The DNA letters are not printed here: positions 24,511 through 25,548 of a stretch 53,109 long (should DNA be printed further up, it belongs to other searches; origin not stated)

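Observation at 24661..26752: Three-gene translationally coupled module: Fic-fold protein with degenerate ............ motif plus two paralogous proteins of unknown family (GGYCWCH motif)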

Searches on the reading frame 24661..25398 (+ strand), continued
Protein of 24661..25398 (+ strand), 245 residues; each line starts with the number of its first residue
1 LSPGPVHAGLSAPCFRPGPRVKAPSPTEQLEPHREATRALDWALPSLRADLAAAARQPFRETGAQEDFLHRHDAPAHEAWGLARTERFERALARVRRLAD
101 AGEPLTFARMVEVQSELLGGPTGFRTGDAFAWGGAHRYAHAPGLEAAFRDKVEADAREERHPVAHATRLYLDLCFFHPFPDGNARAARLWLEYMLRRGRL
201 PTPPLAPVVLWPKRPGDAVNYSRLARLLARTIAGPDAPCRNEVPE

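Call 61: search_solved_structures(query=A2, max_evalue=0.001, show_alignments=4)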
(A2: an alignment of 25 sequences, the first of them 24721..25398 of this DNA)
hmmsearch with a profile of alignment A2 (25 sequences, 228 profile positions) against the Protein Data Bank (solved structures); distinct sequences matched with E-value up to 0.001: 24.
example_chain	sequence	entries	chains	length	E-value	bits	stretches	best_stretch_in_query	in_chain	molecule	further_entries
6i7j_A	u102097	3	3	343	4.2e-09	39.3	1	81-184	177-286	Adenosine monophosphate-protein transferase FICD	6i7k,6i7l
6zmd_B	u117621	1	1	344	4.3e-09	39.2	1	81-184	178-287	Protein adenylyltransferase FICD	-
9yz5_A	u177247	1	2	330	4.8e-09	39.1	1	83-184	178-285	Protein adenylyltransferase FICD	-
6i7i_A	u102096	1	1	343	5.1e-09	39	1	83-184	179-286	Adenosine monophosphate-protein transferase FICD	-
6i7g_A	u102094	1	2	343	5.1e-09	39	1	83-184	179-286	Adenosine monophosphate-protein transferase FICD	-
4u04_A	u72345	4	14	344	5.2e-09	39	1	83-184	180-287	Adenosine monophosphate-protein transferase FICD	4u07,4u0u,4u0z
6i7h_A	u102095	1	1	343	5.2e-09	39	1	84-184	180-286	Adenosine monophosphate-protein transferase FICD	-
4u0s_A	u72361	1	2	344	5.2e-09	39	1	83-184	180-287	Adenosine monophosphate-protein transferase FICD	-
5jj6_A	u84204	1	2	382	4.5e-08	35.9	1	77-184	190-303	Adenosine monophosphate-protein transferase FICD homolog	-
5jj7_A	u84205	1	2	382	4.5e-08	35.9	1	77-184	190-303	Adenosine monophosphate-protein transferase FICD homolog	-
7b7z_A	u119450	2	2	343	4.5e-07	32.6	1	81-184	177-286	Protein adenylyltransferase FICD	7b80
4rgl_A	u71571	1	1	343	4.6e-07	32.6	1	125-184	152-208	Filamentation induced by cAMP protein Fic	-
3cuc_A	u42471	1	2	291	6.6e-07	32.1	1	142-185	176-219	Protein of unknown function with a Fic domain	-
7cb8_A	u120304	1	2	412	3.7e-06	29.7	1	127-191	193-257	Fic-domain containing protein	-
8wt0_A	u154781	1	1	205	4.1e-06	29.5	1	140-183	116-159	Cell filamentation protein Fic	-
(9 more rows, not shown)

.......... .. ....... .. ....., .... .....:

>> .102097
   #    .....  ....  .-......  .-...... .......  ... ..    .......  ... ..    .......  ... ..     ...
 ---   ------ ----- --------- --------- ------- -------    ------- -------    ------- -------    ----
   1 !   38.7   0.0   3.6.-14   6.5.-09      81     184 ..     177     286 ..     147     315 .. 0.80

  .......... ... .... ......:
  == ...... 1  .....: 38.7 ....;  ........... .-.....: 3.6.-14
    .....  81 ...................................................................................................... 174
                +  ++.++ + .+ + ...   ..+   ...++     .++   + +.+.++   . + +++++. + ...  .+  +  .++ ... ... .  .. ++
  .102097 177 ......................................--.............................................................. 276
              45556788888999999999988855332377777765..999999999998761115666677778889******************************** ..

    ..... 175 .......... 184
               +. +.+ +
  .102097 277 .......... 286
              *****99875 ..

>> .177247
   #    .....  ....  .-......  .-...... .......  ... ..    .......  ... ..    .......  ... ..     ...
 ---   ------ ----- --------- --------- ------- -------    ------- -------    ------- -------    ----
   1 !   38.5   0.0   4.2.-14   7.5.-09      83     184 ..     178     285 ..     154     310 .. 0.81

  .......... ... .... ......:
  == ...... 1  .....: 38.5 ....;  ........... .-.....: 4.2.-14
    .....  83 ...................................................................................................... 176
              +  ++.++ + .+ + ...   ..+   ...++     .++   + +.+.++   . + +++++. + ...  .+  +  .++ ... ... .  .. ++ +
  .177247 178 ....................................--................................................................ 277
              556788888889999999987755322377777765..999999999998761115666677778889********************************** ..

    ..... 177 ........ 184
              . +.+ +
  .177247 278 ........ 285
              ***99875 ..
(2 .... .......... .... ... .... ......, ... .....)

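Call 65: predict_structure(alignment_id=A5)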
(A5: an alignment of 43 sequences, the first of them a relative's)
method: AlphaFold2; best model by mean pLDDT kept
length: 424 residues; sequences in the alignment: 43
mean_pLDDT: 89.7   pTM: 0.72
mean pLDDT of the five models: 89.7, 89.6, 89.5, 88.5, 86.2
residues with pLDDT >= 90: 302; 70-90: 94; 50-70: 14; < 50: 14
segments of 3 or more residues with pLDDT < 50: 68-70, 72-80
pLDDT, mean of each block of 10 residues (from residue 1): 80 93 96 90 88 89 59 40 68 86 90 95 94 95 96 89 94 84 91 95 97 87 88 91 93 94 95 98 98 98 96 87 95 98 97 97 96 98 96 82 90 95 67
secondary structure, 60 per line:
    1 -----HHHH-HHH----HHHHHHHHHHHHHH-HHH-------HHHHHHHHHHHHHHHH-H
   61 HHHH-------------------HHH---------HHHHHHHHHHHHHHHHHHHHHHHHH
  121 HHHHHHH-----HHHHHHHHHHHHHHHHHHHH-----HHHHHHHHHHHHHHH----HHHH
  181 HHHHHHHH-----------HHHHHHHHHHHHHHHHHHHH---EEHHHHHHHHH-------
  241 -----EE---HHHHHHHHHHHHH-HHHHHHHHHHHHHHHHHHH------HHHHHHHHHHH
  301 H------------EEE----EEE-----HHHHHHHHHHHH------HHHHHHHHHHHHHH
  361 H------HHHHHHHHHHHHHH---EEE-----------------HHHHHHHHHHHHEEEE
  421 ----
elements in order: H6-9 H18-31 H43-58 H60-64 H96-127 H133-152 H158-172 H177-188 H200-219 H225-233 H251-263 H265-283 H290-301 E314-316 E321-323 H329-340 H347-361 H368-381 E385-387 H405-416 E417-420
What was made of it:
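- The model has pLDDT 89.7, pTM 0.72 and an ordered linker (call 65).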

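Call 73: search_protein_families(library=padloc, proteins=[window:24721-25398:+, P0060, L073:3109-3867:+, L073:3857-4516:+], max_evalue=0.01)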
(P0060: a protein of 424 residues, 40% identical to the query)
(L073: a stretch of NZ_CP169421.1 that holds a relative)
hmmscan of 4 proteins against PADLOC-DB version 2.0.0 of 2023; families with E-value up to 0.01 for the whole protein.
window:24721-25398:+ (225 aa): 7 families
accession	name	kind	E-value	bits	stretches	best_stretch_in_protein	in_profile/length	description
PDLC04966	PDC-S24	-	3.4e-07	27.5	1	62-188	213-350/497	-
PDLC04842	PDC-S04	-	6.5e-06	24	1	150-177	105-132/202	-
PDLC03963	SoFic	-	1.9e-05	22.2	1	64-186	93-223/361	-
PDLC04838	PDC-S04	-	2.2e-05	22.4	1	138-176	125-163/209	-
PDLC04839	PDC-S04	-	2.2e-05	22.2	1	128-176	111-160/205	-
PDLC04841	PDC-S04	-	3.4e-05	21.6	1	148-177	201-230/292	-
PDLC04840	PDC-S04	-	0.0022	15.7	1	143-175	142-174/227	-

P0060 (424 aa): 5 families
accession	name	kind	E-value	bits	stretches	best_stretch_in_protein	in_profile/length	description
PDLC04966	PDC-S24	-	5.4e-06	23.5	1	264-386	212-342/497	-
PDLC03963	SoFic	-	2.8e-05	21.7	1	264-399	89-228/361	-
PDLC04838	PDC-S04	-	7.3e-05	20.6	1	346-389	128-171/209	-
PDLC04839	PDC-S04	-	0.00086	17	1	348-384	127-163/205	-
PDLC04842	PDC-S04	-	0.0033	15.2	1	354-382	104-132/202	-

L073:3109-3867:+ (252 aa): 0 families

L073:3857-4516:+ (219 aa): 3 families
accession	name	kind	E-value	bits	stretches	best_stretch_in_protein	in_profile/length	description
PDLC04838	PDC-S04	-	0.00029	18.7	1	127-172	126-171/209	-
PDLC04839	PDC-S04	-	0.006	14.3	1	126-167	122-163/205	-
PDLC04966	PDC-S24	-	0.0073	13.2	0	51-157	215-330/497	-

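Call 74: search_protein_families(library=ncbifam, proteins=[P0060, L073:3109-3867:+, L073:3857-4516:+], max_evalue=0.01)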
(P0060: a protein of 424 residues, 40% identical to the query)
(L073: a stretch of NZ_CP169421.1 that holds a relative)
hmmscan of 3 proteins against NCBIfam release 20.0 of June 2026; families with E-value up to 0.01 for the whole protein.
P0060 (424 aa): 2 families
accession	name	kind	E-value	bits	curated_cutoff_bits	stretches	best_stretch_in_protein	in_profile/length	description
NF041381.1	XopAC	subfamily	6.2e-05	21.9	450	1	334-383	364-414/451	XopAC/AvrAC family type III secretion system effector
TIGR02613.1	mob_myst_B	hypoth_equivalog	0.00044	20.2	124.4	1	322-383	83-144/186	mobile mystery protein B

L073:3109-3867:+ (252 aa): 0 families

L073:3857-4516:+ (219 aa): 1 family
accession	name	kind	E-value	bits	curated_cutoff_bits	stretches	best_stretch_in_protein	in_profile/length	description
TIGR01550.1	DOC_P1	subfamily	0.007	16.5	38.65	1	141-173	62-94/122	type II toxin-antitoxin system death-on-curing family toxin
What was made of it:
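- On Doc kinase / AnkX phosphocholine transferase variants: TIGR01550 DOC_P1 appears only as a sub-threshold hit for the Streptomyces homologue (call 74).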

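Call 75: search_protein_families(library=pfam, proteins=[P0060, L073:3109-3867:+, L073:3857-4516:+, L004:5232-6014:+, L002:6636-7340:+], max_evalue=0.1)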
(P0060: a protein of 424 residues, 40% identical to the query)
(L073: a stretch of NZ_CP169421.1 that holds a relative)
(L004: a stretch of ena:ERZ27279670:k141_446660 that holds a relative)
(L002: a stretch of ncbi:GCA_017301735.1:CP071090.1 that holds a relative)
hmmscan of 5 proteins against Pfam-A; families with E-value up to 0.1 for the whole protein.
P0060 (424 aa): 1 family
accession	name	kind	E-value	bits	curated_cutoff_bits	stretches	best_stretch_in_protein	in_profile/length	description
PF02661.23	Fic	-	2.7e-07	31.8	24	1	288-379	2-92/93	Fic/DOC family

L073:3109-3867:+ (252 aa): 1 family
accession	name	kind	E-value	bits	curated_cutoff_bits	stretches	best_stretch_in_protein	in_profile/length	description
PF21856.2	EspB_PPE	-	0.027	15.1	27.7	1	126-164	51-89/152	ESX-1 secretion-associated protein EspB, PPE domain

L073:3857-4516:+ (219 aa): 1 family
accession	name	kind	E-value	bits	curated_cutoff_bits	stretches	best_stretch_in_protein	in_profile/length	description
PF02661.23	Fic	-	2.8e-07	31.7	24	1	84-163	15-93/93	Fic/DOC family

L004:5232-6014:+ (260 aa): 0 families

L002:6636-7340:+ (234 aa): 1 family
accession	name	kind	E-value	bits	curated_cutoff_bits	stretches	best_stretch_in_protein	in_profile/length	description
PF04694.17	Corona_3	-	0.031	15.1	27.1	0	101-129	26-54/59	Coronavirus ORF3 protein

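Call 78: search_solved_structures(query=P0060, max_evalue=0.01, show_alignments=3)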
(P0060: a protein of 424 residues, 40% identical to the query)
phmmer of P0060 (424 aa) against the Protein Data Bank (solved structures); distinct sequences matched with E-value up to 0.01: 2.
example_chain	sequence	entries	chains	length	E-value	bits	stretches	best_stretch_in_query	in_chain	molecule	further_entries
5jj6_A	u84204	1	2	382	3.6e-07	32.5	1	276-379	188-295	Adenosine monophosphate-protein transferase FICD homolog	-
5jj7_A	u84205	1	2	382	3.8e-07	32.5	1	276-379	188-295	Adenosine monophosphate-protein transferase FICD homolog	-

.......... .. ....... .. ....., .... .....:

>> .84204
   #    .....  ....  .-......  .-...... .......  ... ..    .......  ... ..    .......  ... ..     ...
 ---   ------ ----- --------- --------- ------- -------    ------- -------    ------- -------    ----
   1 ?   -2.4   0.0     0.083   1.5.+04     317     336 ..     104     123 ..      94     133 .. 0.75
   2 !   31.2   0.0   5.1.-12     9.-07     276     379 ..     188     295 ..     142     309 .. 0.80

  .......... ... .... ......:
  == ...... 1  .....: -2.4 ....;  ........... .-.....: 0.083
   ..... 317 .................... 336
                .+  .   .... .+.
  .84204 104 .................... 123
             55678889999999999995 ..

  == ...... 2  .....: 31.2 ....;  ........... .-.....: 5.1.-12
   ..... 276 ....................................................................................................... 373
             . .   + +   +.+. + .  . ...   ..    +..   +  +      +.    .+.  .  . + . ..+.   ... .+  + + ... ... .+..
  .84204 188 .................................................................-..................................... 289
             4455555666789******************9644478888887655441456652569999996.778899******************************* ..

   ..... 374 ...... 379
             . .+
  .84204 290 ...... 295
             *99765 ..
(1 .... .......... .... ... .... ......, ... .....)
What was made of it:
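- On Any curated family for X (Pfam-A, NCBIfam, PADLOC; PDB by sequence and fold): PDB by sequence gives none (call 78).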

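Call 83: find_related_loci(query=A2, collection=viral_contigs, flank=4000)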
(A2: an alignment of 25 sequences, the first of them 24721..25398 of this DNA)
Query A2 (225 aa) in viral_contigs; peptide patterns used: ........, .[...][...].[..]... (x = any residue, [..] = any of these).
85 stretches matched a pattern, but none encodes a relative of the query by tblastn (E <= 1e-3).
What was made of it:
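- No relatives were found in viral contigs (call 83).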

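Call 97: list_cluster_members(proteins=[window:24721-25398:+, window:25395-26060:+, window:26057-26752:+])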
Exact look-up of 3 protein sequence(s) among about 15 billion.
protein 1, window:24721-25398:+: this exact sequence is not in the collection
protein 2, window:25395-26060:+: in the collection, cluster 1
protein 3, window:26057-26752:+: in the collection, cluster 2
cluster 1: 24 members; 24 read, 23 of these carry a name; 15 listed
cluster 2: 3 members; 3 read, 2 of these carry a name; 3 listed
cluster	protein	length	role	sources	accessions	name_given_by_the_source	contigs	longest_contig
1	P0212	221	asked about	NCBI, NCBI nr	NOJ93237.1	hypothetical protein HMI51_09860 [Corallococcus coralloides] | hypothetical protein [Corallococcus coralloides]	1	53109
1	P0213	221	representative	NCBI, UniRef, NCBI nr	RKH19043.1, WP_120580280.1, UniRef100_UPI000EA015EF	hypothetical protein D7V77_33130 [Corallococcus sp. CA041A] | hypothetical protein n=1 Tax=Corallococcus sp. CA041A TaxID=2316727 RepID=UPI000EA015EF | hypothetical protein [Corallococcus sp. CA041A]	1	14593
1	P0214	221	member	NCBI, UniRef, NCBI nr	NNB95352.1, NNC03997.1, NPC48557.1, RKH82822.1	hypothetical protein HJC10_14220 [Corallococcus exiguus] | hypothetical protein n=1 Tax=Corallococcus TaxID=83461 RepID=UPI000EC26DF0 | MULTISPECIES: hypothetical protein [Corallococcus]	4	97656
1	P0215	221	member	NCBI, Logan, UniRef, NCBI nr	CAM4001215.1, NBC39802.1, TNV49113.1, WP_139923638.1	hypothetical protein [Corallococcus exiguus] | Uncharacterized protein n=1 Tax=Corallococcus exiguus TaxID=83462 RepID=A0A7X4Y8L4_9BACT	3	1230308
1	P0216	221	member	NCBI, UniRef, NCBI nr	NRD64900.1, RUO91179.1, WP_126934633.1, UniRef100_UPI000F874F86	hypothetical protein HRD49_24410 [Corallococcus exiguus] | hypothetical protein n=1 Tax=Corallococcus TaxID=83461 RepID=UPI000F874F86 | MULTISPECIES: hypothetical protein [Corallococcus]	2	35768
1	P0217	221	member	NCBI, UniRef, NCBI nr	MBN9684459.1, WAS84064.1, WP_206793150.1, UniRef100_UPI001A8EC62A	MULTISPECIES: hypothetical protein [unclassified Corallococcus] | hypothetical protein n=1 Tax=unclassified Corallococcus TaxID=2685029 RepID=UPI001A8EC62A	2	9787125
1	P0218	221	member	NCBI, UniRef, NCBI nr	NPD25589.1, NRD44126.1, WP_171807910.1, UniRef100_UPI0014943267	hypothetical protein [Corallococcus exiguus] | hypothetical protein n=1 Tax=Corallococcus exiguus TaxID=83462 RepID=UPI0014943267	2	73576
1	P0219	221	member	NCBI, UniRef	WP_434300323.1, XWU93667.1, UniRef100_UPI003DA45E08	hypothetical protein [Corallococcus exiguus] | hypothetical protein n=1 Tax=Corallococcus exiguus TaxID=83462 RepID=UPI003DA45E08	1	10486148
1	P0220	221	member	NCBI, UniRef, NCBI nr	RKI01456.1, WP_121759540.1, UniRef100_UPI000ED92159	hypothetical protein [Corallococcus sp. AB038B] | hypothetical protein n=1 Tax=Corallococcus sp. AB038B TaxID=2316718 RepID=UPI000ED92159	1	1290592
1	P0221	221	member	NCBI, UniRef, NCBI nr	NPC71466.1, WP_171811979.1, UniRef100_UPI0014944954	hypothetical protein HPP05_17085 [Corallococcus exiguus] | hypothetical protein n=1 Tax=Corallococcus exiguus TaxID=83462 RepID=UPI0014944954 | hypothetical protein [Corallococcus exiguus]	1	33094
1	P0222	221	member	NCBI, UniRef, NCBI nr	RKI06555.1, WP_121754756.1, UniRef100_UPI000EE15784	hypothetical protein D7Y15_30390 [Corallococcus sp. AB030] | hypothetical protein n=1 Tax=Corallococcus sp. AB030 TaxID=2316716 RepID=UPI000EE15784 | hypothetical protein [Corallococcus sp. AB030]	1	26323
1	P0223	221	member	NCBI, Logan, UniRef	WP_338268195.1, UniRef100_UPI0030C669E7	hypothetical protein [Corallococcus caeni] | hypothetical protein n=1 Tax=Corallococcus caeni TaxID=3082388 RepID=UPI0030C669E7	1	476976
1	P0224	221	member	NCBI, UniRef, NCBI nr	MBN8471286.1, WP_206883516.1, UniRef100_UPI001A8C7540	hypothetical protein JYJ95_32685 [Corallococcus exiguus] | hypothetical protein n=1 Tax=Corallococcus exiguus TaxID=83462 RepID=UPI001A8C7540 | hypothetical protein [Corallococcus exiguus]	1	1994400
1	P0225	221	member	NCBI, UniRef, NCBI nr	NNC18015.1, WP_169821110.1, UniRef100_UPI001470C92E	hypothetical protein HJC22_20070 [Corallococcus exiguus] | hypothetical protein n=1 Tax=Corallococcus exiguus TaxID=83462 RepID=UPI001470C92E | hypothetical protein [Corallococcus exiguus]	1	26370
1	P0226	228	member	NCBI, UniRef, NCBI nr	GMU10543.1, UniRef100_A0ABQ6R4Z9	hypothetical protein ASNO1_67970 [Corallococcus caeni] | Uncharacterized protein n=2 Tax=Corallococcus caeni TaxID=3082388 RepID=A0ABQ6R4Z9_9BACT | hypothetical protein ASNO1_67970 [Corallococcus sp. NO1]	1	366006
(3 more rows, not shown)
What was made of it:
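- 25395..26060 (+): X1, 221 aa: a lineage-specific tandem duplicate of the partner gene. Its ATG overlaps the Fic stop (ATGA). GenBank NOJ93237.1 'hypothetical protein' (call 97).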

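Call 101: search_dna_similar(query=L073:3109-3867:+, collection=plasmids, mode=protein, max_rows=15, max_evalue=0.001)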
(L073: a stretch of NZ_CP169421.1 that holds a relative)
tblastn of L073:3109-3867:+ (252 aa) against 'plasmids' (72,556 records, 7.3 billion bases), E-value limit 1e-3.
Records with a match: 20; places in all: 24; records where one place covers at least 80% of the query: 20.
Best place of each record, by identity: 80-90% 2; 60-80% 1; <60% 17.
By first word of the organism name: Streptomyces 17; Kitasatospora 2; Embleya 1.
By predicted mobility (MOB-suite, as given by PLSDB): non-mobilizable 13; mobilizable 7.
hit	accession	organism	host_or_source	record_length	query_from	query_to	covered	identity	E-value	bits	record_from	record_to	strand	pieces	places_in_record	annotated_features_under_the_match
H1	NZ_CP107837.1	Streptomyces sp. NBC_00523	-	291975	1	252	100%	84.5%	2e-129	410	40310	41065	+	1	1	hypothetical protein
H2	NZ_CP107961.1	Streptomyces sp. NBC_00376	-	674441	1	252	100%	81.3%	1e-126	402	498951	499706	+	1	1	hypothetical protein | Fic family protein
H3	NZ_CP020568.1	Kitasatospora aureofaciens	whole organism,soil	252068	16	251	94%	62.0%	1e-76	258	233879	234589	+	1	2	hypothetical protein | Fic family protein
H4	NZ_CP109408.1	Kitasatospora sp. NBC_01519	-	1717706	1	252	100%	56.9%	8e-76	256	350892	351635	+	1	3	record has no annotation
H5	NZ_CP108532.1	Streptomyces sp. NBC_01220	-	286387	8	252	97%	55.8%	3e-71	243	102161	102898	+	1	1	hypothetical protein | Fic family protein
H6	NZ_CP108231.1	Streptomyces zaomyceticus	-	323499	35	248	85%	52.3%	2e-53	192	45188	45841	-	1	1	hypothetical protein | Fic family protein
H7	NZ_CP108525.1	Streptomyces zaomyceticus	-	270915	35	248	85%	52.3%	2e-53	192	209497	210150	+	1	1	hypothetical protein | Fic family protein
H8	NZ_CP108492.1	Streptomyces sp. NBC_01243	-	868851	32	252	88%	50.2%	3e-59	209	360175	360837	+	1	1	hypothetical protein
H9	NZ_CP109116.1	Streptomyces sp. NBC_01768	-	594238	37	252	86%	50.9%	3e-59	209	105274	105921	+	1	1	hypothetical protein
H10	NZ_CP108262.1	Streptomyces sp. NBC_00053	-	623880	37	252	86%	50.9%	3e-59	209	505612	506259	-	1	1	hypothetical protein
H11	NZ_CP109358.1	Streptomyces sp. NBC_01562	-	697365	37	251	85%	49.8%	6e-55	196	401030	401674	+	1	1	hypothetical protein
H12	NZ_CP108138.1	Streptomyces sp. NBC_00184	-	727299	37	251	85%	49.8%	3e-51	186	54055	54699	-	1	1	hypothetical protein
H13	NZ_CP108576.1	Streptomyces microflavus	-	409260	35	247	85%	50.2%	4e-52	188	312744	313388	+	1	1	hypothetical protein | Fic family protein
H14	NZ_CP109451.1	Streptomyces sp. NBC_01471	-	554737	35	251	86%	47.5%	5e-48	176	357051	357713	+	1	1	hypothetical protein | Fic family protein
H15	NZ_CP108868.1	Streptomyces sp. NBC_00829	-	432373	35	247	85%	48.4%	2e-50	183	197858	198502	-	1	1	hypothetical protein | Fic family protein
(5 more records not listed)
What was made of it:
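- The module sits on 20 large Streptomyces, Kitasatospora or Embleya plasmids (call 101).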
